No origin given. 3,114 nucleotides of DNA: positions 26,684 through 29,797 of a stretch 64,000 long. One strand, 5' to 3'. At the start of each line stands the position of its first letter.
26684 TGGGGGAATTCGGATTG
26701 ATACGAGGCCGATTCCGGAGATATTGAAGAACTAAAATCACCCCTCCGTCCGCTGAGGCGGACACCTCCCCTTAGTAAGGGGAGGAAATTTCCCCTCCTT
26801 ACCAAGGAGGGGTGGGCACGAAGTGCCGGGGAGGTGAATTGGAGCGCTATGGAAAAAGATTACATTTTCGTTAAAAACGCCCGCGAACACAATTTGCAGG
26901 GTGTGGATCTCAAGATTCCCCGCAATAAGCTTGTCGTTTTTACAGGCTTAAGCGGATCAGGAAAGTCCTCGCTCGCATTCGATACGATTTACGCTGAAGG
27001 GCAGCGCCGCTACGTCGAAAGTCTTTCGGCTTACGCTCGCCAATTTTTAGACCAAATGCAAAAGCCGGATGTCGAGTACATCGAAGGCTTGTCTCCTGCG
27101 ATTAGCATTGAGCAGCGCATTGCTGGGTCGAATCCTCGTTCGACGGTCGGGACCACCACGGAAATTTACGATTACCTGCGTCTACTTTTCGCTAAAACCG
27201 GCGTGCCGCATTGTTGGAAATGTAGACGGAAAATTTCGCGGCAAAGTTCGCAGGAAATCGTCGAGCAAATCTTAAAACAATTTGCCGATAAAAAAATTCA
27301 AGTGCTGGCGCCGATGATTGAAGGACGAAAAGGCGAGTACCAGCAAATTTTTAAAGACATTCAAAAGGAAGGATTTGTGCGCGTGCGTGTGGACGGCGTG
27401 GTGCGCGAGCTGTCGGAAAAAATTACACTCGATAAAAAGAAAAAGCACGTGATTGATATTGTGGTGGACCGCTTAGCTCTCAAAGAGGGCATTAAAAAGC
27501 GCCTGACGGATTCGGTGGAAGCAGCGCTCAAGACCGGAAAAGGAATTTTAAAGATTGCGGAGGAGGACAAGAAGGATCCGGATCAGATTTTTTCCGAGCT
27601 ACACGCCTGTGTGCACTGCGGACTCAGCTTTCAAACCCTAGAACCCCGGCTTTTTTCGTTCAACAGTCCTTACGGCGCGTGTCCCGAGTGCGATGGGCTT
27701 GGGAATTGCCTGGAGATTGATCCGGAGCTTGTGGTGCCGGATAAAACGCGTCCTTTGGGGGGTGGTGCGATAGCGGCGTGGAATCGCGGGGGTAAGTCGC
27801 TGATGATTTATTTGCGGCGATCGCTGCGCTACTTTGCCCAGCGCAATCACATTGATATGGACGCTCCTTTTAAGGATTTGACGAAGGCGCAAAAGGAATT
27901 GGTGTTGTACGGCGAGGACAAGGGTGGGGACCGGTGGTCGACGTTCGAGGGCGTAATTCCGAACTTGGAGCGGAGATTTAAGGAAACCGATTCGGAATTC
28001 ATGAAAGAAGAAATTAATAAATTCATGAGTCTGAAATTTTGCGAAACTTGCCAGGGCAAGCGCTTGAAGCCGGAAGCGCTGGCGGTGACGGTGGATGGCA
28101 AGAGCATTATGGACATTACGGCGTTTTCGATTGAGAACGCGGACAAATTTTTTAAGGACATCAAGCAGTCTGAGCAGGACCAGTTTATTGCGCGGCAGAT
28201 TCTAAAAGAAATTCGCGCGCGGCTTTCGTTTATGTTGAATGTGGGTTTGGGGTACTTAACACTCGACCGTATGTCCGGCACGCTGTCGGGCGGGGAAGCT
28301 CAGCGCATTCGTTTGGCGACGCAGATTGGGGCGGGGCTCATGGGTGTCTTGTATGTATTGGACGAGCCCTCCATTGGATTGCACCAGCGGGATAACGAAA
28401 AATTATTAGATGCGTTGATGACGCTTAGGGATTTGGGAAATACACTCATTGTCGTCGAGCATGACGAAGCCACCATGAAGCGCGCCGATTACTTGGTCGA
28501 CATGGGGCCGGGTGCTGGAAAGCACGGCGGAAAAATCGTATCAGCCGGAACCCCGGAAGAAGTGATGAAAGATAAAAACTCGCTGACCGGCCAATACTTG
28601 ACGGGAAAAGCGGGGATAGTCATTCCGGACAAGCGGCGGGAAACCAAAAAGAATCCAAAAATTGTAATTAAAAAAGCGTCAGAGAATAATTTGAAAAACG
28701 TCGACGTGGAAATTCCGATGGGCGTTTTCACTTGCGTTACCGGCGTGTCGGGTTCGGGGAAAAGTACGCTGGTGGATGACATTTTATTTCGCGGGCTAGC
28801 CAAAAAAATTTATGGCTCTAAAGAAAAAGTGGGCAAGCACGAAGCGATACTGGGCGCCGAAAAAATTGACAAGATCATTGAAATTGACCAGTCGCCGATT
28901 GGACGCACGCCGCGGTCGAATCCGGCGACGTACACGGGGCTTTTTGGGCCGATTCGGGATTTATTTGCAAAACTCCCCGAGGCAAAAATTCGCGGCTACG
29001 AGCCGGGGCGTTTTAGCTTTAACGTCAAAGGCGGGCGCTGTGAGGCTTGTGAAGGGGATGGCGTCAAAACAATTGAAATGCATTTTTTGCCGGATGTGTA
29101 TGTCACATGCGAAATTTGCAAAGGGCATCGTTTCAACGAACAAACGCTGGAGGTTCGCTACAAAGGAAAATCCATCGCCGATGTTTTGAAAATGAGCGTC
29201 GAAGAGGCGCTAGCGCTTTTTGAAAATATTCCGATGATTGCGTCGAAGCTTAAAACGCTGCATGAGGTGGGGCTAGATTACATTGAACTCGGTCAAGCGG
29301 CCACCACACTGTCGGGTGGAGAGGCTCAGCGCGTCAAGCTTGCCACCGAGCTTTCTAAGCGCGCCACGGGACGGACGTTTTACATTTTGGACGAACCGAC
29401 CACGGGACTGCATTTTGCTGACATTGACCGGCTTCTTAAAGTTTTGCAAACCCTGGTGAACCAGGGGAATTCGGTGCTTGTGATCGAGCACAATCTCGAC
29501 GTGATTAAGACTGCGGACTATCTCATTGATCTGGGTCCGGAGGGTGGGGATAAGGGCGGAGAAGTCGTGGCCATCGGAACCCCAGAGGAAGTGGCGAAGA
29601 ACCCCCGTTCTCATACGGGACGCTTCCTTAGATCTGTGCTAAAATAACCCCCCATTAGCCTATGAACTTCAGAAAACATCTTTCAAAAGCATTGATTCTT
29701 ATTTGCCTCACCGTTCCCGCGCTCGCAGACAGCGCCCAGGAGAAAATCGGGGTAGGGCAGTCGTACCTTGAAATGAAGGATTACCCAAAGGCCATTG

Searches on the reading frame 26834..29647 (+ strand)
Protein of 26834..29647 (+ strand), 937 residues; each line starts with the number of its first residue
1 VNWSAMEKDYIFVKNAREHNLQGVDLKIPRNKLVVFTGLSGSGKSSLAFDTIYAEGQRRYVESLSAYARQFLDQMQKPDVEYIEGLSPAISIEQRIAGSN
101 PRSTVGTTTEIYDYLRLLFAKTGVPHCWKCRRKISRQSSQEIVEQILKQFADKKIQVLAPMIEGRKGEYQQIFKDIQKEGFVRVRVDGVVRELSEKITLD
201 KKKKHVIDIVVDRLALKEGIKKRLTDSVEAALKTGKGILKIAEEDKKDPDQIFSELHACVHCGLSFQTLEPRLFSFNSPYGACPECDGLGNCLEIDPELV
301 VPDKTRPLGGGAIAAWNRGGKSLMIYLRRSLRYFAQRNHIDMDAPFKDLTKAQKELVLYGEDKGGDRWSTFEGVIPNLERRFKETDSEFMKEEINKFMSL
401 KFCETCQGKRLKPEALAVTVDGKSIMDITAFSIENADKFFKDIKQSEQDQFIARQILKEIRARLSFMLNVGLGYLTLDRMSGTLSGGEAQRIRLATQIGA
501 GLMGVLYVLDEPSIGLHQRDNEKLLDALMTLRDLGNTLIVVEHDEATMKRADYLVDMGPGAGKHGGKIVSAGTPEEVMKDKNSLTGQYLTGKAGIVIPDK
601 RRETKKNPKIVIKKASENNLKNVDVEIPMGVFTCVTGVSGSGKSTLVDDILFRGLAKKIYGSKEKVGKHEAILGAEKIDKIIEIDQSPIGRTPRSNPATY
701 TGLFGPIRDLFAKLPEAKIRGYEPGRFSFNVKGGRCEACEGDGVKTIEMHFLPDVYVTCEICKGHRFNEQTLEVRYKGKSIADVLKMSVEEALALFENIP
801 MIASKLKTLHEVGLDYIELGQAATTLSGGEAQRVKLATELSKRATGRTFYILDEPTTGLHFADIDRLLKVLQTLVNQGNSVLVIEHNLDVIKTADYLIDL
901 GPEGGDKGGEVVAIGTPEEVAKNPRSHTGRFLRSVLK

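Call 4: search_protein_families(library=pfam, proteins=[window:26834-29647:+], max_evalue=0.01)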
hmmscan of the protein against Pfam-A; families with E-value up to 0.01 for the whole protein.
window:26834-29647:+ (937 aa): 16 families
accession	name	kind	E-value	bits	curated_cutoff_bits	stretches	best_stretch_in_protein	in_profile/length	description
PF17760.6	UvrA_inter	-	2.1e-38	131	23.3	1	137-244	1-108/109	UvrA interaction domain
PF17755.6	UvrA_DNA-bind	-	2.3e-26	92.7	23.2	1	296-396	1-110/110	UvrA DNA-binding domain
PF00005.33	ABC_tran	-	2e-19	71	25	1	805-857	88-137/137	ABC transporter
PF02463.25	SMC_N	-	6e-13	49.2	40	1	623-899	16-210/220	RecF/RecN/SMC N terminal domain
PF13555.12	AAA_29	-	2.5e-09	37.2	27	1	624-650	16-42/61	P-loop containing region of AAA domain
PF03193.22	RsgA_GTPase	-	1.4e-06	28.6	30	0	610-669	87-146/174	RsgA GTPase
PF13191.12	AAA_16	-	1.9e-05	25.7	32.6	0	632-651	26-45/167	AAA ATPase domain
PF13304.12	AAA_21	-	3.2e-05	24.6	27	0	832-871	243-283/304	AAA domain, putative AbiEii toxin, Type IV TA system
PF20703.3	nSTAND1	-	4.7e-05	23.6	27.1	0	17-48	19-50/379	Novel STAND NTPase 1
PF13481.12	AAA_25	-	0.00052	20.1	27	0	27-51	29-53/195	AAA domain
PF13671.12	AAA_33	-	0.00065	20.5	27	0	33-48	1-16/143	AAA domain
PF12399.14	BCA_ABC_TP_C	-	0.00081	19.4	25.5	0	910-925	1-16/27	Branched-chain amino acid ATP-binding cassette transporter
PF01583.26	APS_kinase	-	0.0013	19.3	21.1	0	32-50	3-21/152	Adenylylsulphate kinase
PF13238.12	AAA_18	-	0.0032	18.4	29.4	0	634-650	2-18/128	AAA domain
PF20720.3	nSTAND3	-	0.0047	17.1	27.2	0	30-53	16-39/155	Novel STAND NTPase 3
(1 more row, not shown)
